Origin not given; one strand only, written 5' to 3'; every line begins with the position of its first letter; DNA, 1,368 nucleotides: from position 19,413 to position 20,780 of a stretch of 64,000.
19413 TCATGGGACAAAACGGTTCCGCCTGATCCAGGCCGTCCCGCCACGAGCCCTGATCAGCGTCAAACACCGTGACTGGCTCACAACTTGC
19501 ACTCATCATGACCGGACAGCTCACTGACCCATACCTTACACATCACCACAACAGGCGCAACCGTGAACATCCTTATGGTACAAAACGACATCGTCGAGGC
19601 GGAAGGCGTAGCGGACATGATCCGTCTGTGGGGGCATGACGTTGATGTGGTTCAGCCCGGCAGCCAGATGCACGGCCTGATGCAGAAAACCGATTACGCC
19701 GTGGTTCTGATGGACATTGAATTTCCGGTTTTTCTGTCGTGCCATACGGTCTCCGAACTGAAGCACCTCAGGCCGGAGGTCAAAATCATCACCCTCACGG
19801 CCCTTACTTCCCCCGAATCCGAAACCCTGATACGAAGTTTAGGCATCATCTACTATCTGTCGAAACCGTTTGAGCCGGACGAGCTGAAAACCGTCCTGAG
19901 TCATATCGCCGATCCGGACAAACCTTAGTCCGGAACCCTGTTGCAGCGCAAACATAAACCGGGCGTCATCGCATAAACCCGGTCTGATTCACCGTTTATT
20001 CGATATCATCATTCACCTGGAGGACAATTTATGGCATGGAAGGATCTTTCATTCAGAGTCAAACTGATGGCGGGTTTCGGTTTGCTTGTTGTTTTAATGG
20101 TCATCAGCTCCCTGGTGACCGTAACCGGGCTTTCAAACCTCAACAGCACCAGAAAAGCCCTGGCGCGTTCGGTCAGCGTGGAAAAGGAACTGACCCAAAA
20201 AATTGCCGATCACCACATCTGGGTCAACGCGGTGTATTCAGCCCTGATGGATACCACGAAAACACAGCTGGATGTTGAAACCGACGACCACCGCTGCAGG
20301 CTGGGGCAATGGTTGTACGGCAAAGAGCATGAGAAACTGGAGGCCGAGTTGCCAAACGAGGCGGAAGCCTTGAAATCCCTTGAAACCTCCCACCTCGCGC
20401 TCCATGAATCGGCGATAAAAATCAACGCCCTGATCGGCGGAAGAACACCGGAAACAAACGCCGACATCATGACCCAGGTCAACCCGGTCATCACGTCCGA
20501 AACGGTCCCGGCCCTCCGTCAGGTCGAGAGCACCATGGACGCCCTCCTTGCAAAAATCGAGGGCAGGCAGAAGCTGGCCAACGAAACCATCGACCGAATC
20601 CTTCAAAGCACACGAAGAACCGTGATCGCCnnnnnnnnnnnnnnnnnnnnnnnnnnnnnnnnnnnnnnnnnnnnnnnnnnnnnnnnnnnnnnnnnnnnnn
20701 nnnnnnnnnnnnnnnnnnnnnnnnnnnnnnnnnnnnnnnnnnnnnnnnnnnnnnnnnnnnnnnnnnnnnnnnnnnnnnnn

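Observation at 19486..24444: Sigma-54-promoted signalling operon with three metal/oxygen-sensor domains but no CheA/CheW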

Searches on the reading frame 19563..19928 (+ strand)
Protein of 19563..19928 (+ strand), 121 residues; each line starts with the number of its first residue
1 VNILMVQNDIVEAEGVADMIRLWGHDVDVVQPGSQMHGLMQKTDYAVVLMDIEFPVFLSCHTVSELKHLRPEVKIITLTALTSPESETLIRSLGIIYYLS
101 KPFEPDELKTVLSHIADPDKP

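Call 3: search_protein_families(library=pfam, proteins=[window:19563-19928:+], max_evalue=0.01)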
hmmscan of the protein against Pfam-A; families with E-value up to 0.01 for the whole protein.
window:19563-19928:+ (121 aa): 1 family
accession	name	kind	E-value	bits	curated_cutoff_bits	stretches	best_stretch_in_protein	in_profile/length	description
PF00072.30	Response_reg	-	5.8e-14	52.6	30.2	1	3-112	1-110/111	Response regulator receiver domain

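Call 72: search_protein_families(library=ncbifam, proteins=[window:19563-19928:+], max_evalue=0.00001)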
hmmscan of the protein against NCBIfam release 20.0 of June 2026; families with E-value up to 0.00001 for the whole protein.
window:19563-19928:+ (121 aa): 21 families
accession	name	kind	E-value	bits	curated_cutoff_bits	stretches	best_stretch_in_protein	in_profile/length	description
NF011874.0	PRK15347.1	equivalog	5.3e-13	47.9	852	1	1-117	691-811/921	two component system sensor kinase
NF007689.0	PRK10365.1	equivalog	8e-11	41.4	760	1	2-113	7-118/441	sigma-54-dependent response regulator transcription factor ZraR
NF038297.2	hybrid_HK_HrmK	equivalog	2.4e-09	36.4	725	1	2-113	492-605/607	hybrid histidine kinase/response regulator HrmK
NF045991.1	RespRegCtrARhodob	equivalog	8.6e-09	35.5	350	1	1-111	1-111/224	response regulator transcription factor CtrA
NF012023.0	PRK15479.1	equivalog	1.7e-08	34.3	337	1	4-112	4-112/224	transcriptional regulator TctD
NF007005.1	PRK09468.1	equivalog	3.9e-08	33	331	1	2-110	5-113/237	osmolarity response regulator transcription factor OmpR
NF008378.0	PRK11173.1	equivalog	6.4e-08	32.2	334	1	2-109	5-111/238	two-component system response regulator ArcA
NF051850.1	RespRegRprY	equivalog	9.8e-08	31.7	370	1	4-111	8-115/234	response regulator transcription factor RprY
TIGR01387.1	cztR_silR_copR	subfamily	1.5e-07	31.3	279.2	1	3-109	1-107/218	heavy metal response regulator transcription factor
NF008469.0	PRK11361.1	equivalog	2.2e-07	29.9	714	1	3-113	7-117/461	acetoacetate metabolism transcriptional regulator AtoC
NF008296.0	PRK11083.1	equivalog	2.4e-07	30.4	273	1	2-110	5-112/228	two-component system response regulator CreB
NF008318.0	PRK11107.1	equivalog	5.3e-07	28.1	890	1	25-116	692-785/920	two-component sensor histidine kinase BarA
NF041734.1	resp_reg_RppA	equivalog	6.2e-07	29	250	1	1-112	1-114/229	two-component system response regulator RppA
TIGR02956.1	TMAO_torS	equivalog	6.2e-07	27.9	676.5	1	2-116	703-820/967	TMAO reductase system sensor histidine kinase/response regulator TorS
NF007928.2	PRK10643.1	equivalog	1.1e-06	28.5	330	1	1-110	1-110/216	two-component system response regulator PmrA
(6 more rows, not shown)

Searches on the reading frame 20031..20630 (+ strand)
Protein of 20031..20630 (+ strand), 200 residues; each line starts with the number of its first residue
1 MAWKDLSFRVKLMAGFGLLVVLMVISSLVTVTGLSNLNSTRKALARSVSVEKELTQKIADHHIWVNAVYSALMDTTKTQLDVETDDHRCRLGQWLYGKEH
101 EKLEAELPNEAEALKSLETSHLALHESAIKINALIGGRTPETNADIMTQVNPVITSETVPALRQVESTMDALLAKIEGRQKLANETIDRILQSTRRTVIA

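Call 34: search_solved_structures(query=A2, max_evalue=10, show_alignments=3)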
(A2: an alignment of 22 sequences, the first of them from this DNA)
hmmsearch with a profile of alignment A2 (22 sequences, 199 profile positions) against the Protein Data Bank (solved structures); distinct sequences matched with E-value up to 10: 19.
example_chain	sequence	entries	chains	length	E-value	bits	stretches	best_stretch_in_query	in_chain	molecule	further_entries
7wxz_A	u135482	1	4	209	0.09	15.7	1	109-188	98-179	Spike protein S2'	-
9l5s_z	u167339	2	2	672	0.26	14.2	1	14-77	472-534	RNA helicase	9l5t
6vvw_A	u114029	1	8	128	0.33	13.9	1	132-174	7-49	Tautomerase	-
5cv9_A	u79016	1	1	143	0.39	13.6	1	122-193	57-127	Thermonuclease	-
5igc_A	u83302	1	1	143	0.4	13.6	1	122-193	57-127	Thermonuclease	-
5cv4_A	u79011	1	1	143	0.4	13.6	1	122-193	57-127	Thermonuclease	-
5igb_A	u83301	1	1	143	0.4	13.6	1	122-193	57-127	Thermonuclease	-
5c3w_A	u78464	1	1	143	0.41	13.5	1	122-193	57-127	Thermonuclease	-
9fia_BS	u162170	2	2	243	0.42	13.5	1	109-163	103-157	Ribosomal protein, bS21m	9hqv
7y9n_A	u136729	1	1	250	0.5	13.2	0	109-191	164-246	Spike protein S2',5HB-H2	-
5zuv_A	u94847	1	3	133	0.61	13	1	142-194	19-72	Spike glycoprotein,Spike glycoprotein,inhibitor EK1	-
4xa6_A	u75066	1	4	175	0.64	12.9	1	114-196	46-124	Gp7-MYH7(1777-1855)-EB1 chimera protein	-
5yl9_A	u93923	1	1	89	0.68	12.8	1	140-194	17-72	Spike glycoprotein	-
6oqr_X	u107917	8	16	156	1.8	11.4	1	103-190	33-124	ATP synthase subunit b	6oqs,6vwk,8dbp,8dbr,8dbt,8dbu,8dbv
5t4o_I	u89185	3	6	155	2.7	10.8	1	103-190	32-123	ATP synthase subunit b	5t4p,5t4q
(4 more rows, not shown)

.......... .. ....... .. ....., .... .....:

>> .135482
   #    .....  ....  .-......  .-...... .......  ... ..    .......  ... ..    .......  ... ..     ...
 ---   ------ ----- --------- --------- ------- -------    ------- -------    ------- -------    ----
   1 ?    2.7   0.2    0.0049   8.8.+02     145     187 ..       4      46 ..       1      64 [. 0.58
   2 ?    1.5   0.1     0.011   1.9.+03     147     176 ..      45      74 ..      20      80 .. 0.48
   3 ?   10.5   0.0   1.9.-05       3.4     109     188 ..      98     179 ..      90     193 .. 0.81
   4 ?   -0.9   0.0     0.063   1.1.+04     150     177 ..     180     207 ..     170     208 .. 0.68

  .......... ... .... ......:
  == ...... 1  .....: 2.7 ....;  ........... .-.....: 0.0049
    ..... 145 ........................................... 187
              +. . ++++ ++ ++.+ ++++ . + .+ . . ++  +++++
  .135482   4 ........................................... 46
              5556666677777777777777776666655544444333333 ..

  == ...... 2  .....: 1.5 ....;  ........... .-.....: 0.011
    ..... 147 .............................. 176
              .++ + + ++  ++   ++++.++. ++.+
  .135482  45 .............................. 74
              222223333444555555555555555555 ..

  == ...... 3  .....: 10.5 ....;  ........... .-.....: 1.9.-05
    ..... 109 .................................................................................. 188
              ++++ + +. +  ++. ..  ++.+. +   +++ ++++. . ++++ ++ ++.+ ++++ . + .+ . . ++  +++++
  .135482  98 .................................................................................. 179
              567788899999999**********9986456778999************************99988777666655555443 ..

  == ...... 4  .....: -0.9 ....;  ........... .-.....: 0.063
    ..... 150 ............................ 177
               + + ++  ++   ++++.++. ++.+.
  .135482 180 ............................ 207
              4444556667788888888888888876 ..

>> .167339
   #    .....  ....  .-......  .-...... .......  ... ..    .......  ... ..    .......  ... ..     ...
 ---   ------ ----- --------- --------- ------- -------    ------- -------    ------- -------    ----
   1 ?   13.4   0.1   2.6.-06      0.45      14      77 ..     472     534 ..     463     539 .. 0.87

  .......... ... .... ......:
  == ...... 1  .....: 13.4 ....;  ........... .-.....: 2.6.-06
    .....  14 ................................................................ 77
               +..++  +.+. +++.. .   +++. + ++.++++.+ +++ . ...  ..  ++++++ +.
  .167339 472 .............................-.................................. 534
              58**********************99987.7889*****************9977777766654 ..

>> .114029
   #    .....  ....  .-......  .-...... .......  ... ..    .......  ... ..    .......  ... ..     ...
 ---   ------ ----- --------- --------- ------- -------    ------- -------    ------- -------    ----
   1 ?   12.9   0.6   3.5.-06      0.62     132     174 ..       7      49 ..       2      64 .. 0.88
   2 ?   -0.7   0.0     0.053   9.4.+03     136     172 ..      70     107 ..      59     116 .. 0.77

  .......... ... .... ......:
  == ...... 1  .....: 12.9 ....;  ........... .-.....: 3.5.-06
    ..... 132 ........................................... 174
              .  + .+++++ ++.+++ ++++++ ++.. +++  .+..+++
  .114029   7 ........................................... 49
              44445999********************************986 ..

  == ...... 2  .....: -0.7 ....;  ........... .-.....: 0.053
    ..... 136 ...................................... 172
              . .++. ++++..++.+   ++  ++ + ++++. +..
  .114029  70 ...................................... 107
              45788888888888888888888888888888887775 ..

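Call 37: find_related_loci(query=A3, collection=metagenome_contigs, flank=10000)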
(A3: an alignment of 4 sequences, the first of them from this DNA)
Query A3 (200 aa) in metagenome_contigs; peptide patterns used: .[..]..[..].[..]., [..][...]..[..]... (x = any residue, [..] = any of these).
121 stretches matched a pattern, but none encodes a relative of the query by tblastn (E <= 1e-3).

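Call 41: predict_structure(alignment_id=A2)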
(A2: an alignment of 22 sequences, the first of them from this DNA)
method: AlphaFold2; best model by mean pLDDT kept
length: 200 residues; sequences in the alignment: 22
mean_pLDDT: 90.6   pTM: 0.74
mean pLDDT of the five models: 90.6, 90.1, 89.4, 89.0, 87.5
residues with pLDDT >= 90: 136; 70-90: 61; 50-70: 3; < 50: 0
segments of 3 or more residues with pLDDT < 50: none
pLDDT, mean of each block of 10 residues (from residue 1): 76 90 89 89 90 92 92 90 93 93 90 93 96 90 88 95 95 94 92 86
secondary structure, 60 per line:
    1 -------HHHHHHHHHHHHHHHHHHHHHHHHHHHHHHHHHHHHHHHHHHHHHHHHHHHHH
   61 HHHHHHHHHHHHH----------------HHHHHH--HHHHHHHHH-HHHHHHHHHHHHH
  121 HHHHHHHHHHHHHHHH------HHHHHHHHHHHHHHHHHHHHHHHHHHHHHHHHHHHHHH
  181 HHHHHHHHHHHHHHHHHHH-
elements in order: H8-73 H90-95 H98-106 H108-136 H143-199

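Call 47: fold_search(model_id=the predicted structure, library=pdb)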
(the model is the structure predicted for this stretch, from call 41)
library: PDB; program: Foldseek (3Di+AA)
matches with E <= 10: 598; with E <= 0.001: 0
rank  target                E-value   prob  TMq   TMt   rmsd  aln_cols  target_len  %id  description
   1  8s2f_BBB              1.3e-01  0.63  0.28  0.30  23.1       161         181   12  Crystal structure of Borrelia burgdorferi paralogous family 12 outer surface protein BBH37 (released 2025-03-05)
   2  8s2p_BBB              2.2e-01  0.63  0.31  0.33  24.3       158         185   13  Crystal structure of Borrelia burgdorferi paralogous family 12 outer surface protein BBH37 (space group p21) (released 2025-03-05)
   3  8bsb_B                3.0e-01  0.99  0.50  0.61   7.9       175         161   11  Vc1313-LBD bound to D-lysine (released 2023-06-07)
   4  1i4t_A                3.1e-01  0.28  0.23  0.25  29.9       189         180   11  CRYSTAL STRUCTURE ANALYSIS OF RAC1-GMPPNP IN COMPLEX WITH ARFAPTIN (released 2001-05-16)
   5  4e40                  3.1e-01  0.23  0.22  0.19  30.3       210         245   12  The haptoglobin-hemoglobin receptor of Trypanosoma congolense (released 2013-01-16)
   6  8bsb_A                3.3e-01  0.99  0.53  0.65   7.7       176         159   12  Vc1313-LBD bound to D-lysine (released 2023-06-07)
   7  8bsa_A                3.6e-01  0.99  0.53  0.65   7.6       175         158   12  Vc1313-LBD bound to D-arginine (released 2023-06-07)
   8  1i4d_B                4.5e-01  0.23  0.24  0.25  31.1       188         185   11  CRYSTAL STRUCTURE ANALYSIS OF RAC1-GDP COMPLEXED WITH ARFAPTIN (P21) (released 2001-05-16)
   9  1i4l_A                4.5e-01  0.23  0.23  0.25  29.9       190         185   11  CRYSTAL STRUCTURE ANALYSIS OF RAC1-GDP IN COMPLEX WITH ARFAPTIN (P41) (released 2001-05-16)
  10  8bsa_B                4.7e-01  0.98  0.52  0.65   7.6       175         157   11  Vc1313-LBD bound to D-arginine (released 2023-06-07)
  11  8s2f_AAA              5.0e-01  0.38  0.28  0.30  23.3       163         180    9  Crystal structure of Borrelia burgdorferi paralogous family 12 outer surface protein BBH37 (released 2025-03-05)
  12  9kup_A                5.2e-01  0.98  0.48  0.67   5.3       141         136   13  Crystal structure of MCP2201LBD (released 2025-10-22)
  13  9fqr_FA               5.2e-01  0.18  0.25  0.18  33.3       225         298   10  96-nm repeat of axonemal doublet microtubules from bovine sperm (released 2025-03-26)
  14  9s97_B                5.2e-01  0.09  0.16  0.16  27.2       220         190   10  CdvB2 filament - low twist (released 2026-01-28)
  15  9uhd                  5.8e-01  0.28  0.26  0.24  34.0       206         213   11  Structure of FAM92A BAR domain (released 2025-07-16)
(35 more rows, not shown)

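Call 63: search_protein_representatives(alignment_id=A2)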
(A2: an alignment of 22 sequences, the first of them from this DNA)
Query: 22 sequences, 199 profile positions. Proteins with E-value up to 0.001 (for the whole library): 4209; up to 1e-10: 1737; up to 1e-30: 873. The best 150 are listed.
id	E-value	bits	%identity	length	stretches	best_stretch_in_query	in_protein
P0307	1.4e-105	367.7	-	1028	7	5-138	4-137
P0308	3.1e-98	343.6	-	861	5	1-138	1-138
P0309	7.7e-97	339.1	-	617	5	1-134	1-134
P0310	1.2e-96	338.5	-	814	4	1-140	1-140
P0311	2.3e-94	331.0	-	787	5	1-135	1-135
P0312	4.7e-92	323.5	-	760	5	1-140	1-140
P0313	1.3e-91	322.0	-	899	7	6-138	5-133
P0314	2.3e-90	318.0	-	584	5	1-135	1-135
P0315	1.8e-87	308.5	-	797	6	5-138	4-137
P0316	4.3e-87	307.3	-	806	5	2-137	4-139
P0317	6.6e-87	306.7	-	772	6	1-139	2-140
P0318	1.1e-86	306.0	-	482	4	1-136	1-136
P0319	1.1e-85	302.6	-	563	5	3-137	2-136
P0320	7.1e-84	296.8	-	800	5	4-136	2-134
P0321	1.3e-81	289.4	-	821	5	2-138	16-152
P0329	4.6e-76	271.3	-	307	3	3-137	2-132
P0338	6.0e-73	261.1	-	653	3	1-136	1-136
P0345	9.4e-71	253.9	-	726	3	1-137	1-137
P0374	1.6e-64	233.6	-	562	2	1-198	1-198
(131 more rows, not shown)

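Call 64: search_protein_families(library=pfam, proteins=[P0307, P0308, P0309, P0310, P0314, P0318, P0329, P0338, P0345, P0374], max_evalue=0.0001)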
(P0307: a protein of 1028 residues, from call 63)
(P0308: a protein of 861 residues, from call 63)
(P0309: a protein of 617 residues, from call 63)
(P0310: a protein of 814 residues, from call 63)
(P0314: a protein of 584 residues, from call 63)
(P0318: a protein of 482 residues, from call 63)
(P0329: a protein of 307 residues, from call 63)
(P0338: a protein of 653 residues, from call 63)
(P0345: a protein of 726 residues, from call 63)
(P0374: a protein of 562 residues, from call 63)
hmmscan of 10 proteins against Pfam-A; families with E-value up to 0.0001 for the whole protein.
P0307 (1028 aa): 2 families
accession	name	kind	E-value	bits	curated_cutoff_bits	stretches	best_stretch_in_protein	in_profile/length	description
PF13682.11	CZB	-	3.2e-55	184.8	29.4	5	60-130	1-63/64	Chemoreceptor zinc-binding domain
PF00015.26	MCPsignal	-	2.7e-47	161.3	34.6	1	782-938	2-172/172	Methyl-accepting chemotaxis protein (MCP) signalling domain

P0308 (861 aa): 3 families
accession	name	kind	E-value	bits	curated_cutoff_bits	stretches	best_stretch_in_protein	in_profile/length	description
PF13682.11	CZB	-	1.2e-40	138.2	29.4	3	61-131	1-63/64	Chemoreceptor zinc-binding domain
PF00015.26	MCPsignal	-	1.2e-34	120.1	34.6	1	616-756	3-171/172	Methyl-accepting chemotaxis protein (MCP) signalling domain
PF00672.30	HAMP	-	3.7e-15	56.4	25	1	462-512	2-52/53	HAMP domain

P0309 (617 aa): 2 families
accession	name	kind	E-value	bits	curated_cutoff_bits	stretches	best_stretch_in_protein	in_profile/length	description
PF13682.11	CZB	-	7.1e-36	122.8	29.4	3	153-222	1-63/64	Chemoreceptor zinc-binding domain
PF00672.30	HAMP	-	7.7e-13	49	25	1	462-515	1-53/53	HAMP domain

P0310 (814 aa): 3 families
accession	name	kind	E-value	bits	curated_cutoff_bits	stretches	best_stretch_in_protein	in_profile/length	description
PF13682.11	CZB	-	2.9e-40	136.9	29.4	3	61-131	1-63/64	Chemoreceptor zinc-binding domain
PF00015.26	MCPsignal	-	1e-26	94.2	34.6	1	577-717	3-171/172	Methyl-accepting chemotaxis protein (MCP) signalling domain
PF00672.30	HAMP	-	1e-09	39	25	1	462-513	2-53/53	HAMP domain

P0314 (584 aa): 2 families
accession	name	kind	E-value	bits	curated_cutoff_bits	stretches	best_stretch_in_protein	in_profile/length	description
PF13682.11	CZB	-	2.3e-35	121.2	29.4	3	61-131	1-63/64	Chemoreceptor zinc-binding domain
PF00672.30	HAMP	-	3.6e-18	66.1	25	1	461-512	1-52/53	HAMP domain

P0318 (482 aa): 1 family
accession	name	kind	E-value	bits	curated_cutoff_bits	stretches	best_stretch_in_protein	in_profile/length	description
PF13682.11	CZB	-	1e-41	141.5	29.4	3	61-131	1-63/64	Chemoreceptor zinc-binding domain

P0329 (307 aa): 1 family
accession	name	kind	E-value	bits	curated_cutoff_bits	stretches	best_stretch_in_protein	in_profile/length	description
PF13682.11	CZB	-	9.7e-40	135.2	29.4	3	56-125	1-62/64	Chemoreceptor zinc-binding domain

P0338 (653 aa): 3 families
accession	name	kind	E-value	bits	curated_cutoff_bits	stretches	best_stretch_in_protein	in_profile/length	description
PF13682.11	CZB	-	8.4e-28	97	29.4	2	61-132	1-64/64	Chemoreceptor zinc-binding domain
PF00015.26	MCPsignal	-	4.9e-18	66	34.6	1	411-474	4-67/172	Methyl-accepting chemotaxis protein (MCP) signalling domain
PF12729.13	4HB_MCP_1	-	3e-06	27.4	27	0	5-50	1-46/181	Four helix bundle sensory module for signal transduction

P0345 (726 aa): 3 families
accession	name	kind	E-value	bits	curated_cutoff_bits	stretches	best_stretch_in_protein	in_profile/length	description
PF00015.26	MCPsignal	-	5.8e-34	117.9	34.6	1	487-627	3-171/172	Methyl-accepting chemotaxis protein (MCP) signalling domain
PF13682.11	CZB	-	4e-27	94.8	29.4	2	61-131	1-63/64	Chemoreceptor zinc-binding domain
PF00672.30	HAMP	-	5.5e-13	49.5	25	1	332-382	1-51/53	HAMP domain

P0374 (562 aa): 2 families
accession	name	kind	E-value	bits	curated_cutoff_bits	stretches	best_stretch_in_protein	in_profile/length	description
PF00015.26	MCPsignal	-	9.3e-32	110.7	34.6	1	368-523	20-168/172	Methyl-accepting chemotaxis protein (MCP) signalling domain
PF13682.11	CZB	-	1.3e-11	45.2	29.4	1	61-128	1-60/64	Chemoreceptor zinc-binding domain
